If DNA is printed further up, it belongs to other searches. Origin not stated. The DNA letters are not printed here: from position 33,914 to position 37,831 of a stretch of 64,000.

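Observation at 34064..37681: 1205-aa secreted amidase_2/PGRP + subtilisin S8 + FG-GAP protein encoded partly by near-identical 168-bp tandem repeats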

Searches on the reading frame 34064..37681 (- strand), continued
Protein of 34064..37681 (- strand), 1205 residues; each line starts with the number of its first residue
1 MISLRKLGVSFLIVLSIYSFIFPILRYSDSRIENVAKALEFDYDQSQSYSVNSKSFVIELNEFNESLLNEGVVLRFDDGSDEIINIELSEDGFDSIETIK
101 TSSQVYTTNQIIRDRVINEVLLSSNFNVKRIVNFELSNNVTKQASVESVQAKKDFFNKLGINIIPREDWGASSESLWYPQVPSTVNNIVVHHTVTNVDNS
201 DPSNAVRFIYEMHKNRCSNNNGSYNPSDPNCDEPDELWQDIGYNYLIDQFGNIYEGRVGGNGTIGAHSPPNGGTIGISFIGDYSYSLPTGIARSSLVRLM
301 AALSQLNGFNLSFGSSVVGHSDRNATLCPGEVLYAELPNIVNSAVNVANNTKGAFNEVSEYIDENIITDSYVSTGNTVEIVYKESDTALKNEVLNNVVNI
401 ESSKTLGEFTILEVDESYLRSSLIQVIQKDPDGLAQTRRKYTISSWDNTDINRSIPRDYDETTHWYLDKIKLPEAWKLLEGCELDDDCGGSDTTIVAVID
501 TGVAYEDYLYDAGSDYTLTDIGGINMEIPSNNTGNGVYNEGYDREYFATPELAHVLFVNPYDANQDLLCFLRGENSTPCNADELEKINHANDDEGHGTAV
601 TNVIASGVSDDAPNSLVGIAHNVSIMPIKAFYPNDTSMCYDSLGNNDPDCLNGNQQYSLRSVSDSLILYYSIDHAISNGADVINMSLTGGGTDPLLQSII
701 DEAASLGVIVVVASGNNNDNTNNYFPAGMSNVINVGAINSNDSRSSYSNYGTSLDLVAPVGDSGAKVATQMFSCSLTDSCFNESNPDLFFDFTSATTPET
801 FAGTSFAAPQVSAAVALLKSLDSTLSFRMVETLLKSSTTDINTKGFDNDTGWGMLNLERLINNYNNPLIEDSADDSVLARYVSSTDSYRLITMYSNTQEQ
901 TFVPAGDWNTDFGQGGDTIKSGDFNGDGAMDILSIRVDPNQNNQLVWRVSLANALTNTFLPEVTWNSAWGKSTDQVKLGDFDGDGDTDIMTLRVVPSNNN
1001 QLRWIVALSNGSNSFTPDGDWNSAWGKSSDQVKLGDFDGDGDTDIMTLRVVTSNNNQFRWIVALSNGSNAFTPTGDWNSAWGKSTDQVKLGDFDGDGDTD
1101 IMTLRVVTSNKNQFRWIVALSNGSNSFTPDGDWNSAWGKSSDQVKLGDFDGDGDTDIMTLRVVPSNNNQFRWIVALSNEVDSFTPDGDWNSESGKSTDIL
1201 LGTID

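Call 43: find_encoding_contigs(protein=P0004, flank=8000, max_places=2)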
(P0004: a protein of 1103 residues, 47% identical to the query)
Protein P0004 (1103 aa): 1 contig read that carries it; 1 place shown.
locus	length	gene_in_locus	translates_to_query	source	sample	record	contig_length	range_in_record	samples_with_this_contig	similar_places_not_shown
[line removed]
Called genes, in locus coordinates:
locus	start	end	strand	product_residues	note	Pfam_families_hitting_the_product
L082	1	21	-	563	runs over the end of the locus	PF01368:DHH, PF02272:DHHA1, PF17768:RecJ_OB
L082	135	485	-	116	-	PF05635:23S_rRNA_IVP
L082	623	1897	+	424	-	PF13393:tRNA-synt_His, PF00587:tRNA-synt_2b, PF03129:HGTP_anticodon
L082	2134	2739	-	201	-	PF01569:PAP2 (faint), PF14360:PAP2_C (weak)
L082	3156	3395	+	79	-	-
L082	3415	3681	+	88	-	PF05016:ParE_toxin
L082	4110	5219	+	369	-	-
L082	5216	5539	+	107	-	-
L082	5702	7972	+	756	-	PF00534:Glycos_transf_1, PF13692:Glyco_trans_1_4, PF00534:Glycos_transf_1 (weak)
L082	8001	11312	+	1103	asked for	PF01510:Amidase_2, PF00082:Peptidase_S8, PF18885:DUF5648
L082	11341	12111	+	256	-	PF01061:ABC2_membrane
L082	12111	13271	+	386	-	PF02463:SMC_N (faint), PF00005:ABC_tran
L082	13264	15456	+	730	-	PF13439:Glyco_transf_4 (weak), PF00535:Glycos_transf_2, PF00534:Glycos_transf_1, PF13692:Glyco_trans_1_4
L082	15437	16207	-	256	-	PF04765:TOD1_MUCI70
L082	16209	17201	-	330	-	PF13524:Glyco_trans_1_2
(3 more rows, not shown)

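Call 51: predict_structure(alignment_id=A2)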
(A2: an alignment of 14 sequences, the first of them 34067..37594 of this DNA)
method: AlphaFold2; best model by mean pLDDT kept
length: 1176 residues; sequences in the alignment: 14
mean_pLDDT: 48.9   pTM: 0.39
mean pLDDT of the five models: 48.9, 48.8, 47.5, 46.7, 45.6
residues with pLDDT >= 90: 0; 70-90: 216; 50-70: 288; < 50: 672
segments of 3 or more residues with pLDDT < 50: 1-24, 32-41, 58-76, 84-119, 146-151, 187-210, 239-242, 292-299, 323-325, 338-340, 410-441, 451-459, 474-486, 503-522, 562-569, 579-587, 611-615, 622-632, 686-690, 713-724, 729-776, 812-824, 837-1176
pLDDT, mean of each block of 10 residues (from residue 1): 24 30 48 48 56 53 31 48 44 39 31 36 62 74 52 64 70 73 56 39 42 76 76 52 69 78 85 76 76 44 78 80 54 53 64 67 64 69 72 69 60 28 33 37 51 45 80 47 48 56 42 38 65 73 63 63 44 59 45 76 55 50 41 62 85 74 65 82 59 59 65 46 46 31 29 29 27 48 80 75 67 40 53 56 26 28 31 27 26 35 34 33 28 22 27 35 32 32 27 28 33 30 30 27 24 27 38 37 37 31 33 40 40 39 38 31 27 28
secondary structure, 60 per line:
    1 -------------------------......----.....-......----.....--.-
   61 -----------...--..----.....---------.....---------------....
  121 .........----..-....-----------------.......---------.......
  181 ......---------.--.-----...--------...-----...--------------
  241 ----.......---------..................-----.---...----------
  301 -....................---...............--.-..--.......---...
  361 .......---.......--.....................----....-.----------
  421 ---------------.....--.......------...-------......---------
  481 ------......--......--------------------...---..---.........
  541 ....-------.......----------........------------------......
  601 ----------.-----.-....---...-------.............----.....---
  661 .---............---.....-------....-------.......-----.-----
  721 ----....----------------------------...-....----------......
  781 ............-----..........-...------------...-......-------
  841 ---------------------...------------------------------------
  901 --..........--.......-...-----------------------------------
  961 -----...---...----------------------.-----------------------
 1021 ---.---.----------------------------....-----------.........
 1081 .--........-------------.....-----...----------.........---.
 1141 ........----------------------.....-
elements in order (helices of 4 or more, strands of 3 or more residues): E26-31 H36-40 E42-47 E52-56 E72-74 E83-87 E97-101 H117-129 H137-140 E158-164 H174-186 E216-218 E224-226 E245-251 H261-278 E288-290 H302-321 H325-339 E348-354 H358-367 E371-377 E380-386 H387-400 E405-408 H436-440 H443-449 E466-471 E487-492 E495-500 H534-544 H552-558 H569-576 E595-600 H619-622 H636-648 E653-657 H665-676 E680-684 E703-709 E725-728 H761-764 H775-792 H798-807 E809-811 E824-826 H828-833 E862-864 E903-909 E915-921 E966-968 E972-974 E1057-1060 E1072-1081 E1084-1091 E1105-1109 E1115-1117 E1128-1136 E1140-1148 E1171-1175

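Call 64: find_encoding_contigs(protein=P0121, flank=8000, max_places=1)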
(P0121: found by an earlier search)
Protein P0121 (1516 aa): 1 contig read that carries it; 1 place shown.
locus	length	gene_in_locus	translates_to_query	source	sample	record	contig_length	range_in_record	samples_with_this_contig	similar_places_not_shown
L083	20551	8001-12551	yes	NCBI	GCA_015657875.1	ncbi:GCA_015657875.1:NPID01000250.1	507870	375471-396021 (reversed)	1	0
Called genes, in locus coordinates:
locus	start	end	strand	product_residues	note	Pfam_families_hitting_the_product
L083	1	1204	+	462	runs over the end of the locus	-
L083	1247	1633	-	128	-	-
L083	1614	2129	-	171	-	-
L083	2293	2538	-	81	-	PF01541:GIY-YIG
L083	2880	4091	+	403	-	PF07690:MFS_1 (weak)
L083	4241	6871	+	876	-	PF01624:MutS_I, PF05188:MutS_II, PF05192:MutS_III, PF05190:MutS_IV, PF00488:MutS_V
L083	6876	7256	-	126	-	PF01641:SelR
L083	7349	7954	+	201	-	-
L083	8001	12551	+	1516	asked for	PF01510:Amidase_2, PF00082:Peptidase_S8, PF09458:H_lectin (faint)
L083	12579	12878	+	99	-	PF01741:MscL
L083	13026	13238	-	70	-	-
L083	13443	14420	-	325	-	PF04773:FecR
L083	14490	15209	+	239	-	-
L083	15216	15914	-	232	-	-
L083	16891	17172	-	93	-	PF00076:RRM_1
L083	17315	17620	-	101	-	-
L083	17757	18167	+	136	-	PF08818:DUF1801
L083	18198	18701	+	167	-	PF00583:Acetyltransf_1, PF13673:Acetyltransf_10, PF13508:Acetyltransf_7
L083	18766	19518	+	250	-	PF02535:Zip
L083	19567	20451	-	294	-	PF18915:DUF5667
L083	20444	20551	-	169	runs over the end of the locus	PF04542:Sigma70_r2, PF08281:Sigma70_r4_2, PF04545:Sigma70_r4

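Call 65: find_encoding_contigs(protein=P0012, flank=8000, max_places=1)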
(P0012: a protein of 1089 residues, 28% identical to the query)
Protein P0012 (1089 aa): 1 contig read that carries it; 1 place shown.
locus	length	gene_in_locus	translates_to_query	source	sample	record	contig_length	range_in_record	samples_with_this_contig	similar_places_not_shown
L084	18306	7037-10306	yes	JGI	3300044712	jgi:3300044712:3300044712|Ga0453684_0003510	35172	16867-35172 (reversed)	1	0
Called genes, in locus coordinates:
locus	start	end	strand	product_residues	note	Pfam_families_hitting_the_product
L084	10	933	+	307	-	PF02424:ApbE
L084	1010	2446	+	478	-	PF02878:PGM_PMM_I, PF02879:PGM_PMM_II, PF02880:PGM_PMM_III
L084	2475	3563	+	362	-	PF00483:NTP_transferase, PF22640:ManC_GMP_beta-helix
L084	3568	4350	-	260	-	-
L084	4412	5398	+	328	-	PF00106:adh_short (weak), PF01073:3Beta_HSD, PF01370:Epimerase, PF02719:Polysacc_synt_2, PF04321:RmlD_sub_bind, PF05368:NmrA (weak), PF07993:NAD_binding_4 (weak), PF16363:GDP_Man_Dehyd, +2 more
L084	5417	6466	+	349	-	PF13439:Glyco_transf_4, PF00534:Glycos_transf_1, PF13692:Glyco_trans_1_4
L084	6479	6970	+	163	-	PF04138:GtrA_DPMS_TM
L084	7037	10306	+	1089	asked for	PF01510:Amidase_2, PF00082:Peptidase_S8, PF01839:FG-GAP (faint), PF06569:DUF1128 (faint), PF13517:FG-GAP_3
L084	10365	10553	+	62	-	-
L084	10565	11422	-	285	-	PF01040:UbiA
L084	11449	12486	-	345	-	PF01073:3Beta_HSD, PF01370:Epimerase, PF02719:Polysacc_synt_2, PF04321:RmlD_sub_bind, PF13460:NAD_binding_10, PF16363:GDP_Man_Dehyd, PF07993:NAD_binding_4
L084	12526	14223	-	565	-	PF00534:Glycos_transf_1, PF13692:Glyco_trans_1_4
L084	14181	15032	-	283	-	PF00535:Glycos_transf_2, PF13641:Glyco_tranf_2_3 (weak)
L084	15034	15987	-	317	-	PF01073:3Beta_HSD (faint), PF01370:Epimerase, PF16363:GDP_Man_Dehyd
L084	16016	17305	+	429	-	PF00534:Glycos_transf_1, PF13692:Glyco_trans_1_4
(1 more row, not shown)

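Call 66: find_encoding_contigs(protein=P0006, flank=8000, max_places=1)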
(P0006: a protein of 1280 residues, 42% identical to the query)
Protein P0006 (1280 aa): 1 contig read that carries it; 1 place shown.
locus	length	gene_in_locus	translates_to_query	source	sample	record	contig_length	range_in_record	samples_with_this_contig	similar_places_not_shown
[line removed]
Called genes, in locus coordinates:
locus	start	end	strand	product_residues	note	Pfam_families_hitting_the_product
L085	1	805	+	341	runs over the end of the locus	PF01073:3Beta_HSD, PF01370:Epimerase, PF02719:Polysacc_synt_2, PF04321:RmlD_sub_bind, PF07993:NAD_binding_4, PF16363:GDP_Man_Dehyd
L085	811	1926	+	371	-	PF00293:NUDIX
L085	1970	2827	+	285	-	PF00483:NTP_transferase, PF12804:NTP_transf_3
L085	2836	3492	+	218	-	-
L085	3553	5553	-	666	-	PF13715:CarbopepD_reg_2 (faint), PF13620:CarboxypepD_reg (weak), PF00930:DPPIV_N (faint), PF26549:Tricorn_N (weak)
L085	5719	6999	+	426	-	PF03446:NAD_binding_2 (faint), PF03721:UDPG_MGDP_dh_N, PF00984:UDPG_MGDP_dh, PF03720:UDPG_MGDP_dh_C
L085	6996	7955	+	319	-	PF00535:Glycos_transf_2, PF13641:Glyco_tranf_2_3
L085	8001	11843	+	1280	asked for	PF01510:Amidase_2, PF00082:Peptidase_S8, PF01839:FG-GAP (faint), PF12256:TcdB_toxin_midN (faint), PF13517:FG-GAP_3 (weak)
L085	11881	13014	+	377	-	PF02350:Epimerase_2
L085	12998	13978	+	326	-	PF00535:Glycos_transf_2, PF10111:Glyco_tranf_2_2 (weak), PF13506:Glyco_transf_21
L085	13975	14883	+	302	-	PF03706:LPG_synthase_TM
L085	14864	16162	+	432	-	PF02366:PMT (weak), PF09913:DUF2142, PF13231:PMT_2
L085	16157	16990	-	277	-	?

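Call 67: find_encoding_contigs(protein=P0008, flank=8000, max_places=1)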
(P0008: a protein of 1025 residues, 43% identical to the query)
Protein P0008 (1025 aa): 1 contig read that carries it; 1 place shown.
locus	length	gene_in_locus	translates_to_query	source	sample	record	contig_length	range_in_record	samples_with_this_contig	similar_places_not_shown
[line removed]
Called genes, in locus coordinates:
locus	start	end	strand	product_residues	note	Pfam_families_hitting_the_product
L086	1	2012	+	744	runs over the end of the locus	PF00534:Glycos_transf_1, PF13692:Glyco_trans_1_4, PF00534:Glycos_transf_1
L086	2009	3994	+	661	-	-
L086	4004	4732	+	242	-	PF00535:Glycos_transf_2, PF10111:Glyco_tranf_2_2 (weak), PF13641:Glyco_tranf_2_3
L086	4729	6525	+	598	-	-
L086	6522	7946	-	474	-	-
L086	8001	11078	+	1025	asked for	PF01510:Amidase_2, PF00082:Peptidase_S8, PF18885:DUF5648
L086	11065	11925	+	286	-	PF01061:ABC2_membrane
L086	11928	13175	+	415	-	PF00005:ABC_tran, PF13304:AAA_21 (faint), PF14524:Wzt_C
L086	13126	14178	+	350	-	-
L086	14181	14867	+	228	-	-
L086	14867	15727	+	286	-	PF13489:Methyltransf_23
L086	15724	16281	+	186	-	?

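Call 73: search_protein_families(library=pfam, proteins=[P0002, P0003], max_evalue=0.01)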
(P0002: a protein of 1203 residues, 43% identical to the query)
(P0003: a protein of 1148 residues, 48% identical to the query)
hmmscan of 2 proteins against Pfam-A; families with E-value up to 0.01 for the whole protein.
P0002 (1203 aa): 4 families
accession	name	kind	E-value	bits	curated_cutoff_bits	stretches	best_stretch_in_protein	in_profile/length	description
PF00082.27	Peptidase_S8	-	1.2e-34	120.4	21.8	1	499-861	3-288/288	Subtilase family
PF01510.30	Amidase_2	-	9.1e-18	65.3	26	1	186-331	5-130/131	N-acetylmuramoyl-L-alanine amidase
PF01839.29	FG-GAP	-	2.9e-07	30.7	22.1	1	889-916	2-31/37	FG-GAP repeat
PF13517.12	FG-GAP_3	-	7.9e-06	26.8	26.9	3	896-963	1-60/61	FG-GAP-like repeat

P0003 (1148 aa): 2 families
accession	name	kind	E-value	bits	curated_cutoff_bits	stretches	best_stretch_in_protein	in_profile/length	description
PF00082.27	Peptidase_S8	-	7.1e-45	154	21.8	1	467-826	2-288/288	Subtilase family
PF01510.30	Amidase_2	-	8.6e-18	65.4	26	1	157-304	4-131/131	N-acetylmuramoyl-L-alanine amidase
